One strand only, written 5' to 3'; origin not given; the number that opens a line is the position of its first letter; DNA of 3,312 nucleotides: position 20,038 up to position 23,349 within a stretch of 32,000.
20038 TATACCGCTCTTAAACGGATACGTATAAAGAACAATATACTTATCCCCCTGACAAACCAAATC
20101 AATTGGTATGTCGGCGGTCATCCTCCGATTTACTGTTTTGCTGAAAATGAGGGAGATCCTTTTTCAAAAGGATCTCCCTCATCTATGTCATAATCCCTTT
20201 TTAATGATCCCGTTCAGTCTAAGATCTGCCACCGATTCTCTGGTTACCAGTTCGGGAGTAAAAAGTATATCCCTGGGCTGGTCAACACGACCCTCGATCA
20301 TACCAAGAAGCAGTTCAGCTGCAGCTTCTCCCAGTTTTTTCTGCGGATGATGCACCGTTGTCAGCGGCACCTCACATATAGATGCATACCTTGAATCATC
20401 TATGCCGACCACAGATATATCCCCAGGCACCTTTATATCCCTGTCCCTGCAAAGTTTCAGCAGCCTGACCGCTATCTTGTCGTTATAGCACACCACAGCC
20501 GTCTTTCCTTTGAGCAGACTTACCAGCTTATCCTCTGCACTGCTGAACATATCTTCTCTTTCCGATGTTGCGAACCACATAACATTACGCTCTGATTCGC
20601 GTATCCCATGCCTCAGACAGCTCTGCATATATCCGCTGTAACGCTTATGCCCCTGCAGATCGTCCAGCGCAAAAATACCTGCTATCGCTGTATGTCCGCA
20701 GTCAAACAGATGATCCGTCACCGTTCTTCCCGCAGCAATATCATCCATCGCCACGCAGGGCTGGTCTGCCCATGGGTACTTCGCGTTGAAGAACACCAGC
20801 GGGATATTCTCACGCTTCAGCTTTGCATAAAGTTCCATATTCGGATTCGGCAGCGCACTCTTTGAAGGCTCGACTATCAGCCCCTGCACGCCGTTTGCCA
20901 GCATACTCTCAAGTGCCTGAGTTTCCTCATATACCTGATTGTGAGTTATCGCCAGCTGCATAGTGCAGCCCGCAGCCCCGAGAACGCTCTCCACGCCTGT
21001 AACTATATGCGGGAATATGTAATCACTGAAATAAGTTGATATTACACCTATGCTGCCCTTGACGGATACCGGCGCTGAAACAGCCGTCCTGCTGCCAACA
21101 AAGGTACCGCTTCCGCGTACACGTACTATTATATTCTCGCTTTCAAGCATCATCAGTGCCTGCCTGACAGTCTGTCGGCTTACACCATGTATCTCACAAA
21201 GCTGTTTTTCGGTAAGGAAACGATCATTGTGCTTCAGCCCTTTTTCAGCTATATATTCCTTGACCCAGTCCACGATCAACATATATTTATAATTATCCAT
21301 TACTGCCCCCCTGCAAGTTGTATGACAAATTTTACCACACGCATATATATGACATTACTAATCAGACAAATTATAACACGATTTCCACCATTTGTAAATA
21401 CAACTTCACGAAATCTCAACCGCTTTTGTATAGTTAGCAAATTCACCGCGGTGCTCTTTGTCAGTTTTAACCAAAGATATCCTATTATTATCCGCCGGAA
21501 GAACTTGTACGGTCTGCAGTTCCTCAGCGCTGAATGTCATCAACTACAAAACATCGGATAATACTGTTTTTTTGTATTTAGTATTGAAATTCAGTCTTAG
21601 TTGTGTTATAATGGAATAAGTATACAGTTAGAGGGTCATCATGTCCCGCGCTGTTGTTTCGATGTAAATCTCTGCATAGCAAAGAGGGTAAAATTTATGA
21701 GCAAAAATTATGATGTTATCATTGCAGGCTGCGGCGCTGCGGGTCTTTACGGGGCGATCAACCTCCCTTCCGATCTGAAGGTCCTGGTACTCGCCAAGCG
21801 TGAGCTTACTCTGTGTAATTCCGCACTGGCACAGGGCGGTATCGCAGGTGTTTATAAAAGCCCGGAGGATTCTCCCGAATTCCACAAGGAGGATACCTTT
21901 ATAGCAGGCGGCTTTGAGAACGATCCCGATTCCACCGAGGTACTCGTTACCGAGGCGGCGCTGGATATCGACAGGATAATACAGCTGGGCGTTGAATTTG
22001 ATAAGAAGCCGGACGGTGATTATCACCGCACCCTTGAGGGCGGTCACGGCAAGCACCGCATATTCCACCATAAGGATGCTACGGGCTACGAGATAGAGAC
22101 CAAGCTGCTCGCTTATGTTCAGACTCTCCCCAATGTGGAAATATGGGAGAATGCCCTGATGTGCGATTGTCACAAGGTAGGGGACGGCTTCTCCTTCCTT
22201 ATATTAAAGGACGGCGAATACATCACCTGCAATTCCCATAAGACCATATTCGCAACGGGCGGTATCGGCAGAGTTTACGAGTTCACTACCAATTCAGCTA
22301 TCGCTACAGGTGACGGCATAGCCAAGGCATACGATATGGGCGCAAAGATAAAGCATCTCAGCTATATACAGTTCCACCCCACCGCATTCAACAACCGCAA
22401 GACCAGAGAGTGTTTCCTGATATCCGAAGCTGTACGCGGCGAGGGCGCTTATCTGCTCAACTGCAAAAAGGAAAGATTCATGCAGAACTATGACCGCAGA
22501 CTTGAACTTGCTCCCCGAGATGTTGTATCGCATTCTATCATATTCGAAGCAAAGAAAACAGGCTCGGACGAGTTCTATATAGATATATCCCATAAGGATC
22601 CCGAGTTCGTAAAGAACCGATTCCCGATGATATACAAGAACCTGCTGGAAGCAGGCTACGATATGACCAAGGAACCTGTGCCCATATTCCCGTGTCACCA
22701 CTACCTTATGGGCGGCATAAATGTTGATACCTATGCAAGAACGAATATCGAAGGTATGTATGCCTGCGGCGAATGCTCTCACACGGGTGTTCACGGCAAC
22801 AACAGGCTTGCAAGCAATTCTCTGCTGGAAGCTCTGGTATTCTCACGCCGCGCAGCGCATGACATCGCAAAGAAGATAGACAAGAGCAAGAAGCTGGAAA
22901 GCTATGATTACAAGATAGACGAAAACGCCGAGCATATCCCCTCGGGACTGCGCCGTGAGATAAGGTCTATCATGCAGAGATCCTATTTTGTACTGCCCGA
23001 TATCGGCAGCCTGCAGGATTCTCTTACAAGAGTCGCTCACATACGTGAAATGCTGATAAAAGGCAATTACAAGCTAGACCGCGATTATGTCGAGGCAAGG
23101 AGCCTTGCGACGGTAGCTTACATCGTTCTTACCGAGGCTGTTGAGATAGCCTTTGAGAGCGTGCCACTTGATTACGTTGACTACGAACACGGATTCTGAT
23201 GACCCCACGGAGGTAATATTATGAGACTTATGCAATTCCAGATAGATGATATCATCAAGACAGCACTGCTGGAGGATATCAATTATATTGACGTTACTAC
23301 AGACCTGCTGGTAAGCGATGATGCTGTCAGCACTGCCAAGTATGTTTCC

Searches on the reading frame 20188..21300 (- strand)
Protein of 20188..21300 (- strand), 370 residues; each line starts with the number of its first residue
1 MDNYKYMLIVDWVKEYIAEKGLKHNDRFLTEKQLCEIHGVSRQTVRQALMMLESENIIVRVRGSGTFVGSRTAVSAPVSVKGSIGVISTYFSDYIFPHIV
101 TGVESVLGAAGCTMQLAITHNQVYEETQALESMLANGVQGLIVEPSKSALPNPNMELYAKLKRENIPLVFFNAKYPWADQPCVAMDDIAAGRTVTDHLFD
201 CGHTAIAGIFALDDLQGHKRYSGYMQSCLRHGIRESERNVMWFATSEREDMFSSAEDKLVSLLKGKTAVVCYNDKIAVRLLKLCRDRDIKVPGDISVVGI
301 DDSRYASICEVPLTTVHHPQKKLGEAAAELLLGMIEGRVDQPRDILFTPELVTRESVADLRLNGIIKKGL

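Call 13: search_protein_families(library=pfam, proteins=[window:20188-21300:-])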
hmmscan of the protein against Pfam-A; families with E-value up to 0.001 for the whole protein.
window:20188-21300:- (370 aa): 6 families
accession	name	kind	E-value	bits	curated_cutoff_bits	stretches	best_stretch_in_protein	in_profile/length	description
PF13377.12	Peripla_BP_3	-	2.1e-34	119.5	26.5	1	195-357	1-167/167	Periplasmic binding protein-like domain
PF00532.27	Peripla_BP_1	-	2.6e-18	66.9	22.2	1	82-351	2-277/281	Periplasmic binding proteins and sugar binding domain of LacI family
PF00392.27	GntR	-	7.8e-13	48.3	27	1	9-68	5-64/64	Bacterial regulatory proteins, gntR family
PF13407.12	Peripla_BP_4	-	8.4e-10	39.1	35.1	1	84-337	1-256/258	Periplasmic binding protein domain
PF08220.18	HTH_DeoR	-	6.5e-05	23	21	1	27-64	13-50/57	DeoR-like helix-turn-helix domain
PF08279.18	HTH_11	-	0.00033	20.9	25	1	22-65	9-53/55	HTH domain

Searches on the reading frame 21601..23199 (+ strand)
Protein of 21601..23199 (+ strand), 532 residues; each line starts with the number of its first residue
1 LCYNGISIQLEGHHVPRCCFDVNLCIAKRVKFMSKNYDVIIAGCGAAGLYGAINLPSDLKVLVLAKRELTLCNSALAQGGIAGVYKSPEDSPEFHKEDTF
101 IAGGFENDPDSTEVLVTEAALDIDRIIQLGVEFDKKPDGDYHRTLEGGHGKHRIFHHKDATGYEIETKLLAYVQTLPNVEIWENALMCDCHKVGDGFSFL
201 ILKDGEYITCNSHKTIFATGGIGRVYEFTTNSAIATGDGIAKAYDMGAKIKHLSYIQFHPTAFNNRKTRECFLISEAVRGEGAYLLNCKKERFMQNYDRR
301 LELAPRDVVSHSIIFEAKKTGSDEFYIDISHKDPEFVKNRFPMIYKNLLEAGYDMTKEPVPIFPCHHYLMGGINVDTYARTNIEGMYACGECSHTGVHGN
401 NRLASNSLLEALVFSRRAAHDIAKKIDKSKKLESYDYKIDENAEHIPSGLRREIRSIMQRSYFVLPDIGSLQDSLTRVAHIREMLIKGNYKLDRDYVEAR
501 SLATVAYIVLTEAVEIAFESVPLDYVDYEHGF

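Call 13: search_protein_families(library=pfam, proteins=[window:21601-23199:+])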
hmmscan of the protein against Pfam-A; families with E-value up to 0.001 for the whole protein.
window:21601-23199:+ (532 aa): 3 families
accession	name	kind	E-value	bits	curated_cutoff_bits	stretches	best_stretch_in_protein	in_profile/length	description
PF00890.30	FAD_binding_2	-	5.3e-73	247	20.4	1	38-408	1-414/414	FAD binding domain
PF07992.20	Pyr_redox_2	-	5.4e-06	26.5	26.1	0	371-398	255-278/291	Pyridine nucleotide-disulphide oxidoreductase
PF03486.20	HI0933_like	-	0.00019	21.4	50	0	38-69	2-34/244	HI0933-like protein Rossmann domain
